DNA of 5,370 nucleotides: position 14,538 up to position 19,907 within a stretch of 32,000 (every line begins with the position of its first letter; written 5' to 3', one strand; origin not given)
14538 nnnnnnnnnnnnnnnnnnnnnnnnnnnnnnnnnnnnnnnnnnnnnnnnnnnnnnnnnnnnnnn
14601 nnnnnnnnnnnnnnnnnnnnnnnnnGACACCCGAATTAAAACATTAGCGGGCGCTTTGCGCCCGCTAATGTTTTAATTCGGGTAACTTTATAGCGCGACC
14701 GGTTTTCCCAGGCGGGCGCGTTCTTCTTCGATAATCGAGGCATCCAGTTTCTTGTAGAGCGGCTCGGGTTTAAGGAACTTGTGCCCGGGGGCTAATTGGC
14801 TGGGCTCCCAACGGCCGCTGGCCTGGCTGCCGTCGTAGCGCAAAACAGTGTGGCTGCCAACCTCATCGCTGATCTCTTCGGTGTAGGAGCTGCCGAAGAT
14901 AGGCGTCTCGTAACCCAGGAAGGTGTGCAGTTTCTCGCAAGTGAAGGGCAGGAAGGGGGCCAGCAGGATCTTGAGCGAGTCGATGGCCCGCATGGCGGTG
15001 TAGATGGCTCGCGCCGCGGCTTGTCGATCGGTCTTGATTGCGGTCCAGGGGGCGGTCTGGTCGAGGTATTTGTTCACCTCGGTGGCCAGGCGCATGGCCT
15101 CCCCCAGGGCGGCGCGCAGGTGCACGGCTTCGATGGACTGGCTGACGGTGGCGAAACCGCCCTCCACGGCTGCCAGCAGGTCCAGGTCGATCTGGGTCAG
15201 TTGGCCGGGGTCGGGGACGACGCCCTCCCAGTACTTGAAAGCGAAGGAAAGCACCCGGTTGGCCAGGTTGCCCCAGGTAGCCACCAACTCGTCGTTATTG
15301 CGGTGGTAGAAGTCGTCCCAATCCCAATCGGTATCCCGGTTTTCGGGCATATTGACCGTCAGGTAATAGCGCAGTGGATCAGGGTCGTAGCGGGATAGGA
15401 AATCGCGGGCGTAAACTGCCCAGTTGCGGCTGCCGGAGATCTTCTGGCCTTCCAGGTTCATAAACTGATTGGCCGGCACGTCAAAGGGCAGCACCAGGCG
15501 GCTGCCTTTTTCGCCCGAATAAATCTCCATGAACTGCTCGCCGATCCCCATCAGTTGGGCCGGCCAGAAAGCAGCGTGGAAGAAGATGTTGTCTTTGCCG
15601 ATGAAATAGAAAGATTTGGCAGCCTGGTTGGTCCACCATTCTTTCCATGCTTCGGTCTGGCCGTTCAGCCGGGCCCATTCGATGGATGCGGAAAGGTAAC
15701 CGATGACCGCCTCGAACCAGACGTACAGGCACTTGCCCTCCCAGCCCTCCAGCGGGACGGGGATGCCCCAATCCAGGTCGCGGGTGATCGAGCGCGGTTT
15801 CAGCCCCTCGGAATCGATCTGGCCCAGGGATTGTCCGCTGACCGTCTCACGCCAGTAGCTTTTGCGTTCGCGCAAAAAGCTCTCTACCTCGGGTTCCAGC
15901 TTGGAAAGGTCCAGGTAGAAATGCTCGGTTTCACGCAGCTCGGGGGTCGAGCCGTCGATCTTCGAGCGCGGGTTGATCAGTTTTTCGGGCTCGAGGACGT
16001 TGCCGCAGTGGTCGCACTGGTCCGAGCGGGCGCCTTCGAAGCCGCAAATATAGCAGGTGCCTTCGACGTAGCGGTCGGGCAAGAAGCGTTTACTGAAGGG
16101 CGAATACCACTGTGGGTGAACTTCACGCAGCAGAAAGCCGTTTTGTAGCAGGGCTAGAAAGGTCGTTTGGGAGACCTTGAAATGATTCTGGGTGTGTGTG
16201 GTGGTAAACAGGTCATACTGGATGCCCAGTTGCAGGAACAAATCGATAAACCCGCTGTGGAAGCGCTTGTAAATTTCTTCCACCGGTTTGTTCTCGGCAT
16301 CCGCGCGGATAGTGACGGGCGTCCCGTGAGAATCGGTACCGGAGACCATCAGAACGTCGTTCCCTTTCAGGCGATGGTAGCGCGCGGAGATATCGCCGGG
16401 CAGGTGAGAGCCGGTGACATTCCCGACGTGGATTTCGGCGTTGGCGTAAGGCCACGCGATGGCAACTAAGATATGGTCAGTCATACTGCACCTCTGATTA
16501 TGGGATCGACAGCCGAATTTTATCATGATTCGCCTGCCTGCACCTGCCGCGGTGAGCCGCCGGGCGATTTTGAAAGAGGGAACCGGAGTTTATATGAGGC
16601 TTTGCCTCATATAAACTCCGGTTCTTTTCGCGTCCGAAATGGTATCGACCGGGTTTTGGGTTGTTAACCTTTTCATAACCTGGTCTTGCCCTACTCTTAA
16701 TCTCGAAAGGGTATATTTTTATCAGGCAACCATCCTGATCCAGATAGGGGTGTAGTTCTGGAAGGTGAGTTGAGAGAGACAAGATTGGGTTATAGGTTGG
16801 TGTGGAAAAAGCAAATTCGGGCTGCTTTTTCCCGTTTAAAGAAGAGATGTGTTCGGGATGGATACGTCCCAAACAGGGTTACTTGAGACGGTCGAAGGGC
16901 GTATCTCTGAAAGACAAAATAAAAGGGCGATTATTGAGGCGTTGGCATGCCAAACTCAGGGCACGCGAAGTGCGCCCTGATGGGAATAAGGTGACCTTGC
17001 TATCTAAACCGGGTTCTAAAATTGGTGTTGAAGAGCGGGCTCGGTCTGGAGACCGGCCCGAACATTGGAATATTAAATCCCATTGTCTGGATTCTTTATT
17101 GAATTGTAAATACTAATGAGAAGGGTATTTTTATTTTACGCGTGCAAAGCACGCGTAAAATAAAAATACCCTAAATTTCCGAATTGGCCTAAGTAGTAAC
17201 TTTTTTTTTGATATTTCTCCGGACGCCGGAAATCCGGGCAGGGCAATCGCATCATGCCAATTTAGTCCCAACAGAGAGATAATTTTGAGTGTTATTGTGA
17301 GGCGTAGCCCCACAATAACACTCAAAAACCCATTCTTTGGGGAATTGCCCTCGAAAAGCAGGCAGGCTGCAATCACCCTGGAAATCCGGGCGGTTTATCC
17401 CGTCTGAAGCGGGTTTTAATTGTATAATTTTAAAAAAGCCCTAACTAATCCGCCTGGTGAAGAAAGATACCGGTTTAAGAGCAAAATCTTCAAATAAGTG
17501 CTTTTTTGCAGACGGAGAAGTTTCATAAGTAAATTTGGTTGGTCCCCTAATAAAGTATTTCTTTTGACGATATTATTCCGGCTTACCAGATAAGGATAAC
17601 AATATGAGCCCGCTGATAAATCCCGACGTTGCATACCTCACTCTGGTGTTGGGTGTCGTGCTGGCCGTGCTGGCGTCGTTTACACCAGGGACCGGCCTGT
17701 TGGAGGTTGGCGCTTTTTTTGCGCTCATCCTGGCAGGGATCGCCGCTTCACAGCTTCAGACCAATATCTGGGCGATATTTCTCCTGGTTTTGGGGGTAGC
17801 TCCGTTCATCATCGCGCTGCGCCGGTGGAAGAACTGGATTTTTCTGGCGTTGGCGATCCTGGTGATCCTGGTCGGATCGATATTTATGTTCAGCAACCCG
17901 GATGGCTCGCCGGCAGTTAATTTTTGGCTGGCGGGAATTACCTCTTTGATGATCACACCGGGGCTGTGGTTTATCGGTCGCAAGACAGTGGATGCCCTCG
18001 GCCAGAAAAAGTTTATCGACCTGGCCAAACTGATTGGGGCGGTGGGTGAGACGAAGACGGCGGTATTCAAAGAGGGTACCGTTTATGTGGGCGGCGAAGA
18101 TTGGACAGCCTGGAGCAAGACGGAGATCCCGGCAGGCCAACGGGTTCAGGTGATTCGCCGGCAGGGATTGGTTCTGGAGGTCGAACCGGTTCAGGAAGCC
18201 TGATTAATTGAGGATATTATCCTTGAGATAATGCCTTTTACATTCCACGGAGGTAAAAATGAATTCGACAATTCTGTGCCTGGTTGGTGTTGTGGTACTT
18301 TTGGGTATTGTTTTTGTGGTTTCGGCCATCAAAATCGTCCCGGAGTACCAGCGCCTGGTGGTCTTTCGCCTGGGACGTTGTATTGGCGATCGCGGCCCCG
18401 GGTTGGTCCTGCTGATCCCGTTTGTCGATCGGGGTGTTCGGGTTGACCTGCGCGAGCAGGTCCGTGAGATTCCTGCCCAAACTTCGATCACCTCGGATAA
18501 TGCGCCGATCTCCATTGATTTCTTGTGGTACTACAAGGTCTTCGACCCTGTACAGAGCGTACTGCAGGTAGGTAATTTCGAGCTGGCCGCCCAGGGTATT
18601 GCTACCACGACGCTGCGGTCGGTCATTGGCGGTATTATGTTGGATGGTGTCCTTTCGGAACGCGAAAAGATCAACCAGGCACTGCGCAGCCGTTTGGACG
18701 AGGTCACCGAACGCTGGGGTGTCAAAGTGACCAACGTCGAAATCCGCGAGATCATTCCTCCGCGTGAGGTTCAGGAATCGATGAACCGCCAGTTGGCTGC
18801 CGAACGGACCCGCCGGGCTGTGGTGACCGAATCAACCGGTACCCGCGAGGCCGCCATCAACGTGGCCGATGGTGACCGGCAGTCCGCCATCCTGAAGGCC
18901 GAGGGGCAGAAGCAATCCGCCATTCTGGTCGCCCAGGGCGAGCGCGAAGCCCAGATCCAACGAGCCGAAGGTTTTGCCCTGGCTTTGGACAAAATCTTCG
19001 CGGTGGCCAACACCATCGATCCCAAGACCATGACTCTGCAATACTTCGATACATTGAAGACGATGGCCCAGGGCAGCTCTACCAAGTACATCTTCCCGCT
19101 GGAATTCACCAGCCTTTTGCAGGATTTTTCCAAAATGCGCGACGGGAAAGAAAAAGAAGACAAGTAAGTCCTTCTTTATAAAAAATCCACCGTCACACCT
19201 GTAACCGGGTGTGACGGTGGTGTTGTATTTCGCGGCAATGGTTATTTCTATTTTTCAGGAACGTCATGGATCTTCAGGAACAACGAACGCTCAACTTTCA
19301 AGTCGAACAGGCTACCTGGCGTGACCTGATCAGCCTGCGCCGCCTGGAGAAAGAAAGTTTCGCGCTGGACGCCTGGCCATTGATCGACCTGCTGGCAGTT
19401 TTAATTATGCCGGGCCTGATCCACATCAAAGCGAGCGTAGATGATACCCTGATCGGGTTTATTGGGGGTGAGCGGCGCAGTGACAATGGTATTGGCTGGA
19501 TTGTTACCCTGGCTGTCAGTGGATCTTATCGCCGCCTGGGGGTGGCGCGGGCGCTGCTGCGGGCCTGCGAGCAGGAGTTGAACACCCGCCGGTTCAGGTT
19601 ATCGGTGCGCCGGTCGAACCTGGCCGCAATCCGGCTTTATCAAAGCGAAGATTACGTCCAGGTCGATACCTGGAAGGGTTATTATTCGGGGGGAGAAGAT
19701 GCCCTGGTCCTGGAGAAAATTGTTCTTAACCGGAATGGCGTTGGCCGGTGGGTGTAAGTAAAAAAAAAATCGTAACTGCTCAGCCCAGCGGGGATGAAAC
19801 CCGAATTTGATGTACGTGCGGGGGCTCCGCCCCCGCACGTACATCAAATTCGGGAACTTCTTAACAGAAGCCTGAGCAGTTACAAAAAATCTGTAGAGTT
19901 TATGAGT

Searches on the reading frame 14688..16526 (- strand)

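Call 26: search_protein_families(library=pfam, proteins=[window:14688-16526:-], max_evalue=0.001)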
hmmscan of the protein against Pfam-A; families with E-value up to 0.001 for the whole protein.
window:14688-16526:- (612 aa): 5 families
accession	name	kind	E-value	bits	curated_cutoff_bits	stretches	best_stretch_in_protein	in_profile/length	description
PF09334.17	tRNA-synt_1g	-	4.4e-135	450.9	20.1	1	19-426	1-391/391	tRNA synthetases class I (M)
PF19303.5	Anticodon_3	-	1e-16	61.6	23.5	1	437-541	1-105/152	Anticodon binding domain of methionyl tRNA ligase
PF00133.28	tRNA-synt_1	-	8.1e-12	45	22.7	1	19-258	25-244/414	tRNA synthetases class I (I, L, M and V)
PF08264.19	Anticodon_1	-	3e-09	37.3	25.1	1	451-552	5-108/148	Anticodon-binding domain of tRNA ligase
PF01406.26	tRNA-synt_1e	-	4.4e-05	23.4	27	0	353-391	244-282/301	tRNA synthetases class I (C) catalytic domain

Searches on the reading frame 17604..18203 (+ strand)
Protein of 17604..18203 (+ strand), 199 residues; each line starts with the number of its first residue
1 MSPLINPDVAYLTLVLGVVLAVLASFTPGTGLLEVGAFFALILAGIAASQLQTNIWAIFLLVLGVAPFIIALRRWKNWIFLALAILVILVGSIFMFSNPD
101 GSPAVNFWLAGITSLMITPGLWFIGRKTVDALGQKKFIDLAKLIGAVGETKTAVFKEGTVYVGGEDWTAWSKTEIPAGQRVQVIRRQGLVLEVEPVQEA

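Call 27: search_protein_families(library=pfam, proteins=[window:17604-18203:+], max_evalue=0.001)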
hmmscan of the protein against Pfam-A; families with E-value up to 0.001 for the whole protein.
window:17604-18203:+ (199 aa): 3 families
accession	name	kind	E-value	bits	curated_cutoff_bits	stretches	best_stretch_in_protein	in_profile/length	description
PF01957.25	NfeD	-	5.7e-15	55.7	29.1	1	142-195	3-57/57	NfeD-like C-terminal, partner-binding domain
PF24961.1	NfeD_membrane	-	2.8e-13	50.4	26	1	9-122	2-115/119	NfeD integral membrane domain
PF04987.19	PigN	-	0.00085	18.7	25.4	1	33-126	121-215/456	Phosphatidylinositolglycan class N (PIG-N)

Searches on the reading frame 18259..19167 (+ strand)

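Call 27: search_protein_families(library=pfam, proteins=[window:18259-19167:+], max_evalue=0.001)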
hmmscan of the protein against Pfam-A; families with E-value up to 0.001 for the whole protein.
window:18259-19167:+ (302 aa): 1 family
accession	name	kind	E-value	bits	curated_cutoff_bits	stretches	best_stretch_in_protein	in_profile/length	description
PF01145.31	Band_7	-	1.4e-36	126.6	23.6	1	25-193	1-173/176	SPFH domain / Band 7 family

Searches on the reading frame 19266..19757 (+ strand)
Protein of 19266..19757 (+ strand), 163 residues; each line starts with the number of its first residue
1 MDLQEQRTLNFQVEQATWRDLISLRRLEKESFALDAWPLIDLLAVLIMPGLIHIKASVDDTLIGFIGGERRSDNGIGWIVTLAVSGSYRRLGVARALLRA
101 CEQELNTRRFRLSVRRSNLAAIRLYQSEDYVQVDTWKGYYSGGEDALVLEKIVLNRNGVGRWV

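Call 27: search_protein_families(library=pfam, proteins=[window:19266-19757:+], max_evalue=0.001)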
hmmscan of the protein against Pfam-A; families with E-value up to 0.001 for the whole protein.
window:19266-19757:+ (163 aa): 3 families
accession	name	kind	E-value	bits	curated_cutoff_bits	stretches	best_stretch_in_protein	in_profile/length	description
PF00583.31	Acetyltransf_1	-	7.8e-15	55.6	20.7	1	45-126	28-112/116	Acetyltransferase (GNAT) family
PF13508.13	Acetyltransf_7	-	7.4e-10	39.5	27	1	56-131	8-83/84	Acetyltransferase (GNAT) domain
PF13673.13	Acetyltransf_10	-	1.2e-08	35.4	23.6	1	53-134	33-111/128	Acetyltransferase (GNAT) domain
